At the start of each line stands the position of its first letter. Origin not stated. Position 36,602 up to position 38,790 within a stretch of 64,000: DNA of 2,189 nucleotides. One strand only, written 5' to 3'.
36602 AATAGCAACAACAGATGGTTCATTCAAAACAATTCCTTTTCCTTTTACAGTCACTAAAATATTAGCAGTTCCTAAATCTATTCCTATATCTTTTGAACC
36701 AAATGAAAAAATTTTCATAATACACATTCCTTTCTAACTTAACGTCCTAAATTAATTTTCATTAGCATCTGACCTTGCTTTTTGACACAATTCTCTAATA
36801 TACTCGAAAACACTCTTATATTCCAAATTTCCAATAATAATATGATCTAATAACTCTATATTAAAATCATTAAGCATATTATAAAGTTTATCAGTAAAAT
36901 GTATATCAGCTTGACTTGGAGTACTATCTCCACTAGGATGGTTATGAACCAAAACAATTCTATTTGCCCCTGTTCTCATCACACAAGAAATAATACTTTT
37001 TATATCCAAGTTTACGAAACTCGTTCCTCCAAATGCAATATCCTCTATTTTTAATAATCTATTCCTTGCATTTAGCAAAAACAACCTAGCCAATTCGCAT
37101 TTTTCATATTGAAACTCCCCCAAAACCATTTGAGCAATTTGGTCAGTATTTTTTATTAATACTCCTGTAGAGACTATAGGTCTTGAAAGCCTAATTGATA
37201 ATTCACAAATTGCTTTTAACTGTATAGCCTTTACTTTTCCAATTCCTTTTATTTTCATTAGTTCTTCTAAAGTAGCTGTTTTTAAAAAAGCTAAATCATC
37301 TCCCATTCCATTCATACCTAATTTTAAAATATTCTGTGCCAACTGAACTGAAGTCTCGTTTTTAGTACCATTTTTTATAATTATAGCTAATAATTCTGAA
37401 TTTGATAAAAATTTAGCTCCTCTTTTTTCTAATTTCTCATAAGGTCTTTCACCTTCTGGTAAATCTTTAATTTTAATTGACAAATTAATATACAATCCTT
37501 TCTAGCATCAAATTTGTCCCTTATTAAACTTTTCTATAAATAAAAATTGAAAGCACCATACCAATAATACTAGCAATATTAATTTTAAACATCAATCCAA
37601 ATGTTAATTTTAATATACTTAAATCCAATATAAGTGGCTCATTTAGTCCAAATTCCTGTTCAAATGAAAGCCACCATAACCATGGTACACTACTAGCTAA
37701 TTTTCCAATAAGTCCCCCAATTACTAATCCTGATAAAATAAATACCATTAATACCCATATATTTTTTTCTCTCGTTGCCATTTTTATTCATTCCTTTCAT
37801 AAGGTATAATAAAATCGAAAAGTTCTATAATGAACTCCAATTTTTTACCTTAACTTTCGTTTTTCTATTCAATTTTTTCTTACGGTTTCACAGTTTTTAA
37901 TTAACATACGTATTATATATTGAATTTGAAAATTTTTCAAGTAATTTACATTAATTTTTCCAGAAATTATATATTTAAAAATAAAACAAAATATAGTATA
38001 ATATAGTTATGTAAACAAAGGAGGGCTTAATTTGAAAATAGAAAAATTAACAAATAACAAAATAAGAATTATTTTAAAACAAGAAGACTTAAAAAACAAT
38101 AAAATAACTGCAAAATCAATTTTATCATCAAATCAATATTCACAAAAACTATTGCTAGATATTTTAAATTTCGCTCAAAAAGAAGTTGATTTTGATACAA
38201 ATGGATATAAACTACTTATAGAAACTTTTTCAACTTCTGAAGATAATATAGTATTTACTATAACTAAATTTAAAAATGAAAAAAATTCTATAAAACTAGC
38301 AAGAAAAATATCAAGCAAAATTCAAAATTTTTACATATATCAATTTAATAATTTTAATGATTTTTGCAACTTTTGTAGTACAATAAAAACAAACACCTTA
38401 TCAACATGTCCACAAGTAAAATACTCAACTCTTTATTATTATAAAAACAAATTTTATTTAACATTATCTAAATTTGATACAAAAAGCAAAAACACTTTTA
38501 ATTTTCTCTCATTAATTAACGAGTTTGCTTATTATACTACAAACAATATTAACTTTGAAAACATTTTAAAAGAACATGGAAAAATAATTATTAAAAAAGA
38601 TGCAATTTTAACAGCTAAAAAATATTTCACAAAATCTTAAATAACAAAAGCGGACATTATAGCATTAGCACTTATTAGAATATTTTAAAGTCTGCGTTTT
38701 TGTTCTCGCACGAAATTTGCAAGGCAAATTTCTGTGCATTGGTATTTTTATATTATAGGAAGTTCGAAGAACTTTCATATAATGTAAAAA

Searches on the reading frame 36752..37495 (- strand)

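Call 15: search_protein_families(library=pfam, proteins=[window:36752-37495:-], max_evalue=0.01)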
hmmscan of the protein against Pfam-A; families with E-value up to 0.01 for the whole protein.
window:36752-37495:- (247 aa): 3 families
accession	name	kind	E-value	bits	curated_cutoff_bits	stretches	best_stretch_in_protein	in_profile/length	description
PF04002.20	RadC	-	3.3e-30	104.9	22.1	1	114-229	1-116/121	RadC-like JAB domain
PF20582.4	UPF0758_N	-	6e-26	90.8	27.1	1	9-91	1-77/77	UPF0758 N-terminal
PF00633.29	HHH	-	1.2e-05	25.3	24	1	71-94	5-28/30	Helix-hairpin-helix motif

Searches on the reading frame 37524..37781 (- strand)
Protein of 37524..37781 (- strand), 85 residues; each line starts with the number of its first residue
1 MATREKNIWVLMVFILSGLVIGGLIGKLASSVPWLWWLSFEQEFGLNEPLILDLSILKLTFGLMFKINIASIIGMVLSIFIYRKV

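Call 15: search_protein_families(library=pfam, proteins=[window:37524-37781:-], max_evalue=0.01)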
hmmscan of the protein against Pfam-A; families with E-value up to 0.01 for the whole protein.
window:37524-37781:- (85 aa): 1 family
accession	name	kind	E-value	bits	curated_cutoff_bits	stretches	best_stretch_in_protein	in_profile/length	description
PF14209.11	DUF4321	-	1.3e-19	70.2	27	1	35-82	1-48/48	Domain of unknown function (DUF4321)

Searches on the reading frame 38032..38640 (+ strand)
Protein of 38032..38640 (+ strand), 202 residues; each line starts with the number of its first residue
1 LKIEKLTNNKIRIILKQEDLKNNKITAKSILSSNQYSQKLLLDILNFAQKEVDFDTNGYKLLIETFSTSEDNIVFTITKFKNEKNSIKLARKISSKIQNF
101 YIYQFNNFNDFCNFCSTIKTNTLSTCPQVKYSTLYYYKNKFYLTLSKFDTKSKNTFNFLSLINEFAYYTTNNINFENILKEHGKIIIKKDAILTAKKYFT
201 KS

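Call 15: search_protein_families(library=pfam, proteins=[window:38032-38640:+], max_evalue=0.01)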
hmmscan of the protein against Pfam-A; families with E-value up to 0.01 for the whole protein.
window:38032-38640:+ (202 aa): 1 family
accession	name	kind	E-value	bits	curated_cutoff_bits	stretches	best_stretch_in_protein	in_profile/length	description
PF05389.17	MecA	-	3.4e-29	102.5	22.5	2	88-192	122-218/221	Negative regulator of genetic competence (MecA)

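Call 51: find_encoding_contigs(protein=window:38032-38640:+, flank=3000, max_places=10)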
Protein window:38032-38640:+ (202 aa): 24 contigs read that carry it; 5 places shown.
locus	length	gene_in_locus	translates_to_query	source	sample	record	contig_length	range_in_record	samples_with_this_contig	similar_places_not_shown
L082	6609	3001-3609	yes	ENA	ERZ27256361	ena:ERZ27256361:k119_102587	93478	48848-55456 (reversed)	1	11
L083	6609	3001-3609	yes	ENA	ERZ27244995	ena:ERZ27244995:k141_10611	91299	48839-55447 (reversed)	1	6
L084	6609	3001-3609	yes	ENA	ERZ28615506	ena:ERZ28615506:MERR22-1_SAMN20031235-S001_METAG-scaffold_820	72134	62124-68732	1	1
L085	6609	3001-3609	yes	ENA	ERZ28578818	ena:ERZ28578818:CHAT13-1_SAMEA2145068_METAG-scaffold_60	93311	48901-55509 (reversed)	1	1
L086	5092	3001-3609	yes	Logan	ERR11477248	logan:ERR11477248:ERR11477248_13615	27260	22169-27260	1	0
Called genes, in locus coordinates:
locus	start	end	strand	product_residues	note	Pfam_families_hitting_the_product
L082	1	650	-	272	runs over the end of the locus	PF04085:MreC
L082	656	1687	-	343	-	PF06723:MreB_Mbl, PF00022:Actin (faint), PF11104:PilM_2 (faint), PF00012:HSP70, PF14450:FtsA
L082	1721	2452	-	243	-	PF20582:UPF0758_N, PF00633:HHH (faint), PF04002:RadC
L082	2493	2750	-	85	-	PF14209:DUF4321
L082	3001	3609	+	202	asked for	PF05389:MecA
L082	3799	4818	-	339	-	PF01551:Peptidase_M23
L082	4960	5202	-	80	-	PF07875:Coat_F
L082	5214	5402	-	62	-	-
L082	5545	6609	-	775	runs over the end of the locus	PF00580:UvrD-helicase, PF13086:AAA_11 (faint), PF13245:AAA_19, PF13604:AAA_30 (faint), PF01443:Viral_helicase1 (faint), PF13361:UvrD_C, PF13538:UvrD_C_2, PF21196:PcrA_UvrD_tudor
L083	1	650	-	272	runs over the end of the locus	PF04085:MreC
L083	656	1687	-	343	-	PF06723:MreB_Mbl, PF00022:Actin (faint), PF11104:PilM_2 (faint), PF00012:HSP70, PF14450:FtsA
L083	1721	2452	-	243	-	PF20582:UPF0758_N, PF00633:HHH (faint), PF04002:RadC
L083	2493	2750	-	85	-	PF14209:DUF4321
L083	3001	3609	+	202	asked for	PF05389:MecA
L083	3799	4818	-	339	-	PF01551:Peptidase_M23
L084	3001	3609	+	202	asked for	PF05389:MecA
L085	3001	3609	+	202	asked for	PF05389:MecA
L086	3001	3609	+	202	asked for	PF05389:MecA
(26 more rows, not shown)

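Call 68: list_cluster_members(proteins=[window:38032-38640:+, window:58247-59677:-])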
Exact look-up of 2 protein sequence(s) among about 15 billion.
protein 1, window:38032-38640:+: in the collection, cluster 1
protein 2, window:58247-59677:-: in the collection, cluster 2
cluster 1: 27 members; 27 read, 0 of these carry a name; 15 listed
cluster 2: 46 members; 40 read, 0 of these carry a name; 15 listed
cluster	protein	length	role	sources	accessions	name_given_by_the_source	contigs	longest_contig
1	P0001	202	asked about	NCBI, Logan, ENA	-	-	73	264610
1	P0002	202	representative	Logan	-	-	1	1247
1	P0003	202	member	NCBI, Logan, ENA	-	-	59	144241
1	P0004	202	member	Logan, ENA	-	-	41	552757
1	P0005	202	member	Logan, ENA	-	-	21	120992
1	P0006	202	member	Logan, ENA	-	-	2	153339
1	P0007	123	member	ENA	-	-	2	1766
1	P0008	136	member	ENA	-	-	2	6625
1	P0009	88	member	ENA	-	-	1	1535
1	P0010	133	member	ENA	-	-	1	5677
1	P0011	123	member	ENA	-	-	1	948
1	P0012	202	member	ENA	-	-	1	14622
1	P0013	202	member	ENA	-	-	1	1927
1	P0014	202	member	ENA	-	-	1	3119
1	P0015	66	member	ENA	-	-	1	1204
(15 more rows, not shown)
